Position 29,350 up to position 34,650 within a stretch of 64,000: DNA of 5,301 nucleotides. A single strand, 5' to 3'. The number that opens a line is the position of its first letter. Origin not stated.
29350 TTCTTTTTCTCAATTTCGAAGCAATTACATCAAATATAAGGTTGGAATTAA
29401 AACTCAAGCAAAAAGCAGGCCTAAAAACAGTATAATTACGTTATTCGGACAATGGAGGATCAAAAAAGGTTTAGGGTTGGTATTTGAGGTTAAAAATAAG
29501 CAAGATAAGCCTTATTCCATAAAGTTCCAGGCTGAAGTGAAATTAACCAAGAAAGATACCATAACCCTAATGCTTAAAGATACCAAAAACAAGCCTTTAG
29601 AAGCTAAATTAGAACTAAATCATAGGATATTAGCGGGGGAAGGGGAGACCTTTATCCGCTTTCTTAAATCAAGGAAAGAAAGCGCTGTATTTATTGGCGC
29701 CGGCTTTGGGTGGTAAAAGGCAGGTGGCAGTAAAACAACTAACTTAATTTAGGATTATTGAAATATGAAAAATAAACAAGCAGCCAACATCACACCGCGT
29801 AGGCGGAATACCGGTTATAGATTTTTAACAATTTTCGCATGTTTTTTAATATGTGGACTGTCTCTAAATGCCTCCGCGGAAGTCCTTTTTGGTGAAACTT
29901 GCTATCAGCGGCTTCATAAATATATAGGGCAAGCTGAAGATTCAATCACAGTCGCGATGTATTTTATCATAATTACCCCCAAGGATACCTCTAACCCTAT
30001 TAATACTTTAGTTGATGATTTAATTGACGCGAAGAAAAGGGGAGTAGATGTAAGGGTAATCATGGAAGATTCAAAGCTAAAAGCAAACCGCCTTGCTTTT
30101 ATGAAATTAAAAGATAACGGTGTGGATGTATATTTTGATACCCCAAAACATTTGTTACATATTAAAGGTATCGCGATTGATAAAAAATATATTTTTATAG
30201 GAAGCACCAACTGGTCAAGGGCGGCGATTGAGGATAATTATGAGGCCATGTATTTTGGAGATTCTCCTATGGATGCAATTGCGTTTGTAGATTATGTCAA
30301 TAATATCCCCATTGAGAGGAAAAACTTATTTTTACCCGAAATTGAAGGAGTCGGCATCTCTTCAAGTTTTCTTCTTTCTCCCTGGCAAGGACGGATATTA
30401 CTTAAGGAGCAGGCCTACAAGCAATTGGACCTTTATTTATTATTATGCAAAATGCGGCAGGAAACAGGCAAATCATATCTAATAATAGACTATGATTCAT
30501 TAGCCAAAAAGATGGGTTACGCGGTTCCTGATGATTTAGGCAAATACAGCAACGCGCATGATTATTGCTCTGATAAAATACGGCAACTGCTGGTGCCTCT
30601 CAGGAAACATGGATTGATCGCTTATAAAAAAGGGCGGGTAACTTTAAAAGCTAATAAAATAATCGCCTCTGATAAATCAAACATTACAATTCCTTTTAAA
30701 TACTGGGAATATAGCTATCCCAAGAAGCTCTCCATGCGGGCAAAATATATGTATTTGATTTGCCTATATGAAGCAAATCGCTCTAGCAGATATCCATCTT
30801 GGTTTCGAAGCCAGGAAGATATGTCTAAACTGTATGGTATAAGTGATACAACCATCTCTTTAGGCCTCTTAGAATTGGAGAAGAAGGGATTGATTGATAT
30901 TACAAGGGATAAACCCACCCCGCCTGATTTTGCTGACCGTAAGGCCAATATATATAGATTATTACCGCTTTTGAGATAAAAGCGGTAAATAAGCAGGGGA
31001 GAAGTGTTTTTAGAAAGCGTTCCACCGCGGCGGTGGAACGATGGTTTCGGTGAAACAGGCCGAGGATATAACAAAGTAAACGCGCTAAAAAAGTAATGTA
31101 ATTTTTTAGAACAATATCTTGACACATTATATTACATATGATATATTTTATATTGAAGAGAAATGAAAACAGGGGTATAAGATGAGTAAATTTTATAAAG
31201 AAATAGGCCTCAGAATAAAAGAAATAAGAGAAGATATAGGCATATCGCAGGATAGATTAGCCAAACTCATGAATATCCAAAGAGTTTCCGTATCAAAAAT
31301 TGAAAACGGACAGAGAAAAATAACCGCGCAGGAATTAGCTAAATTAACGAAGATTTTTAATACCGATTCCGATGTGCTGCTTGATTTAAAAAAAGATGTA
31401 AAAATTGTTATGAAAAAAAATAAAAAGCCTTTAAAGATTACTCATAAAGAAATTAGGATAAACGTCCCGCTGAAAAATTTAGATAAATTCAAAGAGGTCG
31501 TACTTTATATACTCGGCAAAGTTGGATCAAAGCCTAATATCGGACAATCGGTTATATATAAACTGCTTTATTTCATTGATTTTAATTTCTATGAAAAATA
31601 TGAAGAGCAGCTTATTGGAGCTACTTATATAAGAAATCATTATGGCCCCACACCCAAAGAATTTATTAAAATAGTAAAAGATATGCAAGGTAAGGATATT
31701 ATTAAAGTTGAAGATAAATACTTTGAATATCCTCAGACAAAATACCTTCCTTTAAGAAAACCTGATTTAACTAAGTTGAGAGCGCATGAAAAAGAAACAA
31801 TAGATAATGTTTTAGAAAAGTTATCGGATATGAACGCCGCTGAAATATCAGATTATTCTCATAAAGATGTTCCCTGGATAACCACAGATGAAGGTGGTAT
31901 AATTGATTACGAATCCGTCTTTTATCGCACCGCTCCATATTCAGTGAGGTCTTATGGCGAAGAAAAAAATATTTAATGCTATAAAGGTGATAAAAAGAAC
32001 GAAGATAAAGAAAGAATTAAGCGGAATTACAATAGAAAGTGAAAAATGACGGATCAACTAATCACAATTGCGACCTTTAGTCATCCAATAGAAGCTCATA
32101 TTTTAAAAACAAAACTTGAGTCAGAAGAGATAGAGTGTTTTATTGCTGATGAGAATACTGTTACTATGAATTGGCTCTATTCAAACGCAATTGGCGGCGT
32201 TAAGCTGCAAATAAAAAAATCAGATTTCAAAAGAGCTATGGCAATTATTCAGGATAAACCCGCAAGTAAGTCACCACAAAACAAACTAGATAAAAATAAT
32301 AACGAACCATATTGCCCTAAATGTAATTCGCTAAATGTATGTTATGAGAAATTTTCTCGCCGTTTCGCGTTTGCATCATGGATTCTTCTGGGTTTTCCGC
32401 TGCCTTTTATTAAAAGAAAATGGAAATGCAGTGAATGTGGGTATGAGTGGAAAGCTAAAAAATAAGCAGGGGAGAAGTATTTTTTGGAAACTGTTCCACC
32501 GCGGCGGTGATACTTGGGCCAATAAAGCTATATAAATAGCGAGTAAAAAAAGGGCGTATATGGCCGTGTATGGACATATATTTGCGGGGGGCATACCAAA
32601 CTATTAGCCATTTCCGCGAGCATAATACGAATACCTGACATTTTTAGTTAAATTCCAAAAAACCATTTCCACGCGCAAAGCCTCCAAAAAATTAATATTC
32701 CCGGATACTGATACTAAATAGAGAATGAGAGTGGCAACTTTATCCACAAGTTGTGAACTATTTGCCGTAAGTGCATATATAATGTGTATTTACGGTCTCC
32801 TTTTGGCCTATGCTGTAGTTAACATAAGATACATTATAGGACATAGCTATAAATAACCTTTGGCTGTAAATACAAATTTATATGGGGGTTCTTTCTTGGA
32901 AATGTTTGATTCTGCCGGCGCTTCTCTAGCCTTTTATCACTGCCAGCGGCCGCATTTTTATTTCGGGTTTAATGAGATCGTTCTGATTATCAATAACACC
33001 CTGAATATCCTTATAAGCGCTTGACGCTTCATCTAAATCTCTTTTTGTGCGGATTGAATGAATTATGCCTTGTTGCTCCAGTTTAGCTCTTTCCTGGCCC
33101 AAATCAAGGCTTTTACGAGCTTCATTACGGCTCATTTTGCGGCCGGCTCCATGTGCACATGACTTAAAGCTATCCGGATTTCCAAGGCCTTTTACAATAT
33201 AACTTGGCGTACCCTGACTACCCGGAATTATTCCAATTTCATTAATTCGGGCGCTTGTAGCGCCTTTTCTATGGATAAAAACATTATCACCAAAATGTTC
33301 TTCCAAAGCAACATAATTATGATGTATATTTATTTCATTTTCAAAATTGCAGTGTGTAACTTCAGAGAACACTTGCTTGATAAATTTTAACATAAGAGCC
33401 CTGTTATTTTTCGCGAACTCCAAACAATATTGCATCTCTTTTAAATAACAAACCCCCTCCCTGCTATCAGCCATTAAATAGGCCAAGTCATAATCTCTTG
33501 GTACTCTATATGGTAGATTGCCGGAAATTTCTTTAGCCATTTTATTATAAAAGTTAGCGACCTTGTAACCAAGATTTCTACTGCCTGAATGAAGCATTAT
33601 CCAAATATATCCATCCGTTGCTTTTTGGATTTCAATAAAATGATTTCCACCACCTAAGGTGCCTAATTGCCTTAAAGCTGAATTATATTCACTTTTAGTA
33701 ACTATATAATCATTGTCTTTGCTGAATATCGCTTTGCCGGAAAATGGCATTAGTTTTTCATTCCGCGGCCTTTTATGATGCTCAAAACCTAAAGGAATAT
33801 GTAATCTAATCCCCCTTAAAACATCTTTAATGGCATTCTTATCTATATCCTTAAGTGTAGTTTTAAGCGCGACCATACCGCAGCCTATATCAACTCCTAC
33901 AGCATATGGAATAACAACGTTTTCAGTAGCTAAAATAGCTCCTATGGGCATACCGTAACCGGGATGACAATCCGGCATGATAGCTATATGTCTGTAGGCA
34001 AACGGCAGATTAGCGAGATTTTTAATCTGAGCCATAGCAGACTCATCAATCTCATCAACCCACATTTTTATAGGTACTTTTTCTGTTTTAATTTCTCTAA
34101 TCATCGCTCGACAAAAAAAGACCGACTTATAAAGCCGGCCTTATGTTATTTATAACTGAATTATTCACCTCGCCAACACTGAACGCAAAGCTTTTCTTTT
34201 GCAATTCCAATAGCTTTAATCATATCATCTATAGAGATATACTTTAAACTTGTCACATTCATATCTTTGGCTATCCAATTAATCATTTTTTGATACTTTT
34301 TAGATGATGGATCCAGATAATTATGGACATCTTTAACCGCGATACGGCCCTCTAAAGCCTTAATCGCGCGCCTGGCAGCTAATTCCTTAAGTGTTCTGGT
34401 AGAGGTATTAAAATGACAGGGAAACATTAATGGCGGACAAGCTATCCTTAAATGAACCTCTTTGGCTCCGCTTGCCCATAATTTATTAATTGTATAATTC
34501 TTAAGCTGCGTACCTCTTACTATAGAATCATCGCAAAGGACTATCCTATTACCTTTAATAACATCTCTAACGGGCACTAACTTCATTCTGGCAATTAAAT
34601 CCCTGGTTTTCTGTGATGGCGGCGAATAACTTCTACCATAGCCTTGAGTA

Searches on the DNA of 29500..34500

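Call 54: search_rna_families(source=window, start=29500, end=34500, threshold=evalue, max_evalue=1)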
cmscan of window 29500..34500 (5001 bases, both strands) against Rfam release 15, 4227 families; matches with E-value up to 1: 1.
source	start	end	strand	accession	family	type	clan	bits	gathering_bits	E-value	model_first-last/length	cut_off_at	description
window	34113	34181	-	RF00513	Trp_leader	Cis-reg; leader;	-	22.1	41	0.43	1-100/100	no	Tryptophan operon leader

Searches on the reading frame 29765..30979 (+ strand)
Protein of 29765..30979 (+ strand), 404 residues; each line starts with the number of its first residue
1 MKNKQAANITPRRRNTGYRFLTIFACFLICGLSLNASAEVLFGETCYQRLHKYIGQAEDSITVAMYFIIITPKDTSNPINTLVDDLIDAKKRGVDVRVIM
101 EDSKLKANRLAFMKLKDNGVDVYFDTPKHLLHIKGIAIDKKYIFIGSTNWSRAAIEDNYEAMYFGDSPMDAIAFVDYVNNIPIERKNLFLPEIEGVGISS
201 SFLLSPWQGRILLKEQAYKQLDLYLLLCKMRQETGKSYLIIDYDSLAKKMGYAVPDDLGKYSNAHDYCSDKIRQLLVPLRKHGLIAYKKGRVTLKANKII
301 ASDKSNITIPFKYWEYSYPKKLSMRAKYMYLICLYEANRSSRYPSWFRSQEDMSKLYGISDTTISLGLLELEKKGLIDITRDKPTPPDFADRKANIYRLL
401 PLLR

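Call 6: search_protein_families(library=pfam, proteins=[window:29765-30979:+], max_evalue=1)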
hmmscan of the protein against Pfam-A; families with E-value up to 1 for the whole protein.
window:29765-30979:+ (404 aa): 7 families
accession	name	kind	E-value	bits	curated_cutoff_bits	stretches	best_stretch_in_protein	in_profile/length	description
PF13091.12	PLDc_2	-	4.3e-22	78.8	27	1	52-168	3-118/132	PLD-like domain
PF13730.12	HTH_36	-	5.9e-08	32.8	25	1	342-377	24-55/55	Helix-turn-helix domain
PF13545.12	HTH_Crp_2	-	0.00052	20.4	27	1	349-381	24-55/70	Crp-like helix-turn-helix domain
PF00614.28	PLDc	-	0.0013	19.2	21.9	1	131-152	5-26/28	Phospholipase D Active site motif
PF02002.24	TFIIE_alpha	-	0.016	15.5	22.9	0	349-383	29-63/105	TFIIE alpha subunit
PF17941.7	PP_kinase_C_1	-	0.077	13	25.7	1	80-141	50-114/167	Polyphosphate kinase C-terminal domain 1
PF11495.14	Regulator_TrmB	-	0.2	11.3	22.2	1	54-179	12-126/233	Archaeal transcriptional regulator TrmB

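Call 23: search_protein_families(library=ncbifam, proteins=[window:29765-30979:+], max_evalue=1)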
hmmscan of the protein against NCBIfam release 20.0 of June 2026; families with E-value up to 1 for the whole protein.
window:29765-30979:+ (404 aa): 10 families
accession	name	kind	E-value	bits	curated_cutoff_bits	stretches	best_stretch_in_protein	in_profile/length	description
NF010490.0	PRK13912.1-1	equivalog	6.8e-18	65.3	211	1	45-181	30-155/159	nuclease NucT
NF038319.1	DISARM_DrmC_I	equivalog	1.8e-11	44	133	1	48-161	97-214/236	DISARM system phospholipase D-like protein DrmC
NF010492.0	PRK13912.1-3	equivalog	1.4e-09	37.8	297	1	23-165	8-155/178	nuclease NucT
NF010493.0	PRK13912.1-4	equivalog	9.1e-09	35.5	351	1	26-165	5-148/171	nuclease NucT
NF010491.0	PRK13912.1-2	equivalog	1.9e-06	27.8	225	1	129-166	121-158/180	nuclease NucT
TIGR04265.1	bac_cardiolipin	equivalog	2.2e-05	23.6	290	1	77-163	342-432/483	cardiolipin synthase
NF008427.0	PRK11263.1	equivalog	0.0003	20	281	1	78-161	232-319/409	cardiolipin synthase ClsB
NF009107.0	PRK12452.1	equivalog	0.013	14.3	787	1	54-162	353-457/509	cardiolipin synthase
TIGR04323.1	SpoChoClust_1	subfamily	0.047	13.6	55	1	39-109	42-107/122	LIC12192 family sporadic carbohydrate cluster protein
NF042964.1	phospholipD_antiphage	equivalog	0.049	11.9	1100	1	120-176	110-169/895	phospholipase D-like domain-containing anti-phage protein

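Call 59: search_protein_families(library=padloc, proteins=[window:29765-30979:+], max_evalue=0.01)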
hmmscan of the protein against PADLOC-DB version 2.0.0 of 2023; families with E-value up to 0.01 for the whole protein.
window:29765-30979:+ (404 aa): 18 families
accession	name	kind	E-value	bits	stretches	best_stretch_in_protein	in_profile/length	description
PDLC02614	DrmC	-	1.5e-12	45.5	1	51-161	27-132/153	DrmC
PDLC02595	DrmC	-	2.2e-07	28.9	1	54-160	125-238/269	DrmC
PDLC02585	DrmC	-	6.2e-07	27.2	1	79-161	131-224/253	DrmC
PDLC03924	MkoC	-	1.4e-06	24.7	1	48-160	995-1108/1136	-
PDLC02607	DrmC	-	1.2e-05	22.8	1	79-160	136-232/265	DrmC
PDLC02616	DrmC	-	1.7e-05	22.6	1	59-160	88-194/224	DrmC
PDLC02606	DrmC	-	3e-05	21.9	1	75-161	56-153/182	DrmC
PDLC02605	DrmC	-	3.5e-05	21.5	0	79-116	141-178/270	DrmC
PDLC02611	DrmC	-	4.4e-05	21.7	1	63-160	7-108/138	DrmC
PDLC03922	MkoB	-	6.7e-05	20.3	1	40-153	306-420/610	-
PDLC02588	DrmC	-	0.0001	20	1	77-161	128-223/256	DrmC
PDLC02592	DrmC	-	0.00012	19.8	1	61-160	102-204/234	DrmC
PDLC02589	DrmC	-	0.00098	16.3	1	75-116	132-173/264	DrmC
PDLC02597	DrmC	-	0.00099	17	1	79-161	122-215/242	DrmC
PDLC02587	DrmC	-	0.00099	16.2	1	127-161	201-235/267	DrmC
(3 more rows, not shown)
